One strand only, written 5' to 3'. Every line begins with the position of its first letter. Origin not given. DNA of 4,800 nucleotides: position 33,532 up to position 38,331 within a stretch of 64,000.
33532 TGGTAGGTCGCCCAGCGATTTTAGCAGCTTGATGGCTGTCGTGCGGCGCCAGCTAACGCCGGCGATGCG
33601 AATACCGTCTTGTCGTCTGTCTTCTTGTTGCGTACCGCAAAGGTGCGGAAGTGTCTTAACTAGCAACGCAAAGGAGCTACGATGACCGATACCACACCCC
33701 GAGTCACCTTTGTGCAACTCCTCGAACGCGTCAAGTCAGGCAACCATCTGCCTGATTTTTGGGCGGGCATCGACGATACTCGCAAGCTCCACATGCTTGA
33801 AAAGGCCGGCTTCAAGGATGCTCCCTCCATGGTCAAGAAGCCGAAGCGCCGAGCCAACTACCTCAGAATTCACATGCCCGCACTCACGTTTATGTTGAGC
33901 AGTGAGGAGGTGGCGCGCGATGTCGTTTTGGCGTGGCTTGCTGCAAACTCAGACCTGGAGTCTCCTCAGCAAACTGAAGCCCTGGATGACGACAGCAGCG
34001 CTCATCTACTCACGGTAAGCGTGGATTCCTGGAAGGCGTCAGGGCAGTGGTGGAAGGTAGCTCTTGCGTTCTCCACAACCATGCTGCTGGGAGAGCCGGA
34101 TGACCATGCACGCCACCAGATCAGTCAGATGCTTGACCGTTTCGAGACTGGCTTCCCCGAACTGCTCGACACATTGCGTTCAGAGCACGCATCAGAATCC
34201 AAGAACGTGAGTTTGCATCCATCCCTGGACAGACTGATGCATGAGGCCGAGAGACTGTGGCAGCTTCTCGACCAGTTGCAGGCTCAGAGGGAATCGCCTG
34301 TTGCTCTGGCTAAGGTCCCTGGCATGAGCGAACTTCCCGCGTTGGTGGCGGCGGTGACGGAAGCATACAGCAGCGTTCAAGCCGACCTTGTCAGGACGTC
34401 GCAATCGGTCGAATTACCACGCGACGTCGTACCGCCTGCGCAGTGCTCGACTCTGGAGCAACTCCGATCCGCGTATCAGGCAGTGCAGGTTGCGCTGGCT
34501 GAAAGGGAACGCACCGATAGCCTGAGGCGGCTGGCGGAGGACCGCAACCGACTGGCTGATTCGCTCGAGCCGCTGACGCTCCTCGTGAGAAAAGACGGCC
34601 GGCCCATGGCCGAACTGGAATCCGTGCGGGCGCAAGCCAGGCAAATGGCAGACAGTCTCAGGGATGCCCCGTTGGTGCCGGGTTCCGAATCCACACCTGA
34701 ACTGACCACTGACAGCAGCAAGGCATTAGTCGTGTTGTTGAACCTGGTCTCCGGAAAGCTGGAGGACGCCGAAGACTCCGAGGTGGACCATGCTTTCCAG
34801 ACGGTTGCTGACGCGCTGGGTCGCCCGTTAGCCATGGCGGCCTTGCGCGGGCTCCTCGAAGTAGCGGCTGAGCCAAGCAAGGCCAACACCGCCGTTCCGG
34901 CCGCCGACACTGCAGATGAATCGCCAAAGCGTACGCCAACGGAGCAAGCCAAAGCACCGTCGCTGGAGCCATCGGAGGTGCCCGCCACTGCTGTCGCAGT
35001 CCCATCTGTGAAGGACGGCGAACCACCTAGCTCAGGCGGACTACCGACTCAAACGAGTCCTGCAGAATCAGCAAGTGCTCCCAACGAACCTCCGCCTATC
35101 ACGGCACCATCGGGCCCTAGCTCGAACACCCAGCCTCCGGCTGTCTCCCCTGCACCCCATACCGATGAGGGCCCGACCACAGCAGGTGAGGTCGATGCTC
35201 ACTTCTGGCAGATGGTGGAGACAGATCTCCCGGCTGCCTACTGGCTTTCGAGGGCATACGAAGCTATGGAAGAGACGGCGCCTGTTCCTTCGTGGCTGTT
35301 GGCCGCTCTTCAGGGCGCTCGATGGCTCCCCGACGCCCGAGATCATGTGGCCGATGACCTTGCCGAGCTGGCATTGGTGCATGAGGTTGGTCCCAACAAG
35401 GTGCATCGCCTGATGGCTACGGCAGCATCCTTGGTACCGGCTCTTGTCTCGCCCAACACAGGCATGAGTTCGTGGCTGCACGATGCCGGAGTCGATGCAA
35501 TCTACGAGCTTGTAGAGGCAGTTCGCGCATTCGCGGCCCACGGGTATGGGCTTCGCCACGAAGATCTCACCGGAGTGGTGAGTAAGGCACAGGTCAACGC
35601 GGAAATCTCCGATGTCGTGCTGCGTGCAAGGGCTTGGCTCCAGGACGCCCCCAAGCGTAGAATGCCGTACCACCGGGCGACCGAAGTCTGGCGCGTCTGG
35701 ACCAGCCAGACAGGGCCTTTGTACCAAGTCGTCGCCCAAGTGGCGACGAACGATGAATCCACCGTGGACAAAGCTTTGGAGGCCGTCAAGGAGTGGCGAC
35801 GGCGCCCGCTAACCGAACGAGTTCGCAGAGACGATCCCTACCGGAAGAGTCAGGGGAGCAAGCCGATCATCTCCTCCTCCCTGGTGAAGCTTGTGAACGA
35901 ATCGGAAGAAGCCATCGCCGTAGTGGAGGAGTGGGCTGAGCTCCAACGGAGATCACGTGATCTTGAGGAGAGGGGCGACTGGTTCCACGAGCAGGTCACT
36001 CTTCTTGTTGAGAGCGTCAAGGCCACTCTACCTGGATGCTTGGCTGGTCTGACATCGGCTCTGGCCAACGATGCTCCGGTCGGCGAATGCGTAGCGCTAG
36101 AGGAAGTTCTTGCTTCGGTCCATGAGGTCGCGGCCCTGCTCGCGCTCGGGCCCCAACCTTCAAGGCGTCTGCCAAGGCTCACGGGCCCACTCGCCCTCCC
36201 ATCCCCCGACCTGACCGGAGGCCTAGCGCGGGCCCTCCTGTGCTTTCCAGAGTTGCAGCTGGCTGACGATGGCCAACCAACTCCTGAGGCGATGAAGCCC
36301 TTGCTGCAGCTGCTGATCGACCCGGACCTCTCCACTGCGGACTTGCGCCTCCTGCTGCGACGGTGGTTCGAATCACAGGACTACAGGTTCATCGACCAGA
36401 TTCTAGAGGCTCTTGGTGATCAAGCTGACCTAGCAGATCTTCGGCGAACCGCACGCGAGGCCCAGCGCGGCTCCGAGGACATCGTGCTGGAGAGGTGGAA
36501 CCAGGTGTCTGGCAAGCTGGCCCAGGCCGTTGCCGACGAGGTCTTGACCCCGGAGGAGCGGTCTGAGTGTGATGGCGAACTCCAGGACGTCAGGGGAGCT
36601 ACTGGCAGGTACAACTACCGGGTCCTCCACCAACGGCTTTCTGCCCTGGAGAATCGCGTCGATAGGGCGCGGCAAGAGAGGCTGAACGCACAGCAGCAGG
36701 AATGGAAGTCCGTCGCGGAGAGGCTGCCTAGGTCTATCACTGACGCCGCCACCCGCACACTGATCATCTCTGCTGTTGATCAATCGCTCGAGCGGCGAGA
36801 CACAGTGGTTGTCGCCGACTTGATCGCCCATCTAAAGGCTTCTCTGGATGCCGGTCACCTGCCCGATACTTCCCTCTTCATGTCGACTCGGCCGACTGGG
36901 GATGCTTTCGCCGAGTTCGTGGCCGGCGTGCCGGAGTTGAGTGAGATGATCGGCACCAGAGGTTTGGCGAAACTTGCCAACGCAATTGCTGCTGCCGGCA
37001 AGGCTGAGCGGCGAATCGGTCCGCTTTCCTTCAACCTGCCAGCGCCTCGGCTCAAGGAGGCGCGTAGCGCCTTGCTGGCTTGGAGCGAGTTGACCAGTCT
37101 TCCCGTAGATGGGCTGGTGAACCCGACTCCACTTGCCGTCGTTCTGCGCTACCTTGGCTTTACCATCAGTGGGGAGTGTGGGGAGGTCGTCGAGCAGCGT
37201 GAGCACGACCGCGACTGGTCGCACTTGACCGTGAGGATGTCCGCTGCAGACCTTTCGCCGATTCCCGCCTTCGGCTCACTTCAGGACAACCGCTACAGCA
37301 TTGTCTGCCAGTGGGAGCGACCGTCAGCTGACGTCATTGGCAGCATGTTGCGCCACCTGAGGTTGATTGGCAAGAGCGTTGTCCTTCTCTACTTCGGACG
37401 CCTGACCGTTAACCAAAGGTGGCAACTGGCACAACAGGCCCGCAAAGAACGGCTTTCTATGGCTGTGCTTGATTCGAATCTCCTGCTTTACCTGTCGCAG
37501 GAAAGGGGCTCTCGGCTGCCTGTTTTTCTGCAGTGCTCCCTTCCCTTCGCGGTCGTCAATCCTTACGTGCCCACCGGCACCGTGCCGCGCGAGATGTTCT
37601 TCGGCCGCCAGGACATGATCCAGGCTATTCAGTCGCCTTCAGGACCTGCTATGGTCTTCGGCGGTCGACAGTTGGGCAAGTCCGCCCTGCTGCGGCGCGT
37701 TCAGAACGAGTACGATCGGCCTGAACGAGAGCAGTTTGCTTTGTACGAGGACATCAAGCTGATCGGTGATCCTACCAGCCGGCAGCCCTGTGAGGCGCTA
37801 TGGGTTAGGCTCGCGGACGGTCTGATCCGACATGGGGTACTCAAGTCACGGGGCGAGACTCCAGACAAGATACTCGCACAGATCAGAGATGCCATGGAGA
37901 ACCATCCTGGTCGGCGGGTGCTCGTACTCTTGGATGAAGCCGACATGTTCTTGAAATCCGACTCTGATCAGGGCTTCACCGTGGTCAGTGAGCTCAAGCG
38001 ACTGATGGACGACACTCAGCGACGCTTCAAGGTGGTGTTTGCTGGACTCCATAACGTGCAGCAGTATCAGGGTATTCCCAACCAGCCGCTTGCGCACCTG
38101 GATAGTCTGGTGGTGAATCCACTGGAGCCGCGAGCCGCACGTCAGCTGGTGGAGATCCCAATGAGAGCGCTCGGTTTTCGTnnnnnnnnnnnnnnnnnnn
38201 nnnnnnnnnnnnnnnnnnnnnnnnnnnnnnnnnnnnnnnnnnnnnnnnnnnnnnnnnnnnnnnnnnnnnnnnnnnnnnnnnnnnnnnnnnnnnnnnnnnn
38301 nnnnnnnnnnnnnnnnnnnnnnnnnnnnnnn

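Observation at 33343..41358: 7.6-kb two-gene cassette inserted at the 3' end of a radical SAM gene and bracketed by 392-bp direct repeats at ~96% identity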

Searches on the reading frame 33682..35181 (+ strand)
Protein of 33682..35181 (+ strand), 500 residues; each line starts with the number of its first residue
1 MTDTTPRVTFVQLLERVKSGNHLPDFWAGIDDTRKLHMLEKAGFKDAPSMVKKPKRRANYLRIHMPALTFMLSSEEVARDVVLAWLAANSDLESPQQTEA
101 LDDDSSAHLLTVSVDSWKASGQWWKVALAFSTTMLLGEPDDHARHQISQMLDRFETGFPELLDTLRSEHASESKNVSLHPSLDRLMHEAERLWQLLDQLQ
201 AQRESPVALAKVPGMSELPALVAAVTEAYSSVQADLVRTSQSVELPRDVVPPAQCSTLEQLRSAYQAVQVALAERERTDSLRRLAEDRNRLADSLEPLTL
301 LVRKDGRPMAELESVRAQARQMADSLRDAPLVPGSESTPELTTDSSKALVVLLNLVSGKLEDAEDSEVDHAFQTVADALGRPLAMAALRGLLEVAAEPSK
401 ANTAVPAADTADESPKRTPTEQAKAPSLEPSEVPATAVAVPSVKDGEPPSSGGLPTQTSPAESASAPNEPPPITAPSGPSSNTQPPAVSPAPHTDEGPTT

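Call 43: search_protein_families(library=pfam, proteins=[window:33682-35181:+], max_evalue=1)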
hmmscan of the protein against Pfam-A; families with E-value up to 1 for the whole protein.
window:33682-35181:+ (500 aa): 2 families
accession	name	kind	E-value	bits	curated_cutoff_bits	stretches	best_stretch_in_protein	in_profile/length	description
PF13675.11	PilJ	-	0.013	16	26.6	1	131-212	30-111/114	Type IV pili methyl-accepting chemotaxis transducer N-term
PF13747.11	DUF4164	-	0.27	12.1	27.2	0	273-296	33-56/89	Domain of unknown function (DUF4164)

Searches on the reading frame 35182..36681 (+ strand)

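Call 43: search_protein_families(library=pfam, proteins=[window:35182-36681:+], max_evalue=1)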
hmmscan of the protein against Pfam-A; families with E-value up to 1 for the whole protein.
window:35182-36681:+ (500 aa): 2 families
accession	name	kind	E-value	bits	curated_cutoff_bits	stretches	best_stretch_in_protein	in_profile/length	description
PF04286.17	DUF445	-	0.04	14.2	33.8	1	127-283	128-286/368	Protein of unknown function (DUF445)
PF23313.1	4HB_KIF14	-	0.2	12.1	27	0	230-319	43-131/141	KIF14 four-helical bundle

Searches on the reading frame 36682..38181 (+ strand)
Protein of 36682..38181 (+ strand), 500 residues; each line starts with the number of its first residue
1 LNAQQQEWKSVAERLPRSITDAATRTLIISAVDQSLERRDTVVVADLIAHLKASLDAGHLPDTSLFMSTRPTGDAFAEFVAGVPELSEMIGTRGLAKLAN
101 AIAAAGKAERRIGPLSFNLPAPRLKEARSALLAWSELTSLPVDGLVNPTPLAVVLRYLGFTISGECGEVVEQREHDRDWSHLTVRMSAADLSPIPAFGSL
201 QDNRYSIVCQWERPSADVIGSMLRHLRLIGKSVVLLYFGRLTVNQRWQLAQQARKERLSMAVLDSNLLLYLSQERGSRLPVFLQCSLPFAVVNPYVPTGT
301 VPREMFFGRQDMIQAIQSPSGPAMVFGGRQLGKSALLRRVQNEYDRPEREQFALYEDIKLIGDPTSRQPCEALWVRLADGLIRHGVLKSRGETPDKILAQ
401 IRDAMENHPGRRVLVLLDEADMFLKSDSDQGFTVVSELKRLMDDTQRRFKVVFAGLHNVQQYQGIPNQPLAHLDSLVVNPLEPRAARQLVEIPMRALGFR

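Call 43: search_protein_families(library=pfam, proteins=[window:36682-38181:+], max_evalue=1)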
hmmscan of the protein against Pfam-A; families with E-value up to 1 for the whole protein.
window:36682-38181:+ (500 aa): 6 families
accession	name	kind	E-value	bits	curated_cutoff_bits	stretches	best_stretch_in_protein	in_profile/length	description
PF13401.12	AAA_22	-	1e-09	39.2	27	1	321-461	6-128/130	AAA domain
PF13173.12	AAA_14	-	0.0007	20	27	1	323-481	5-123/129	AAA domain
PF13191.12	AAA_16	-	0.00082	20.3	32.6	1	311-426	14-143/167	AAA ATPase domain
PF20703.3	nSTAND1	-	0.0024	18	27.1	1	303-499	13-205/379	Novel STAND NTPase 1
PF01637.24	ATPase_2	-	0.007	16.6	33.2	1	318-447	18-144/225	ATPase domain predominantly from Archaea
PF09820.16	AAA-ATPase_like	-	0.24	11.6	26.1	1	391-436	120-164/201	Predicted AAA-ATPase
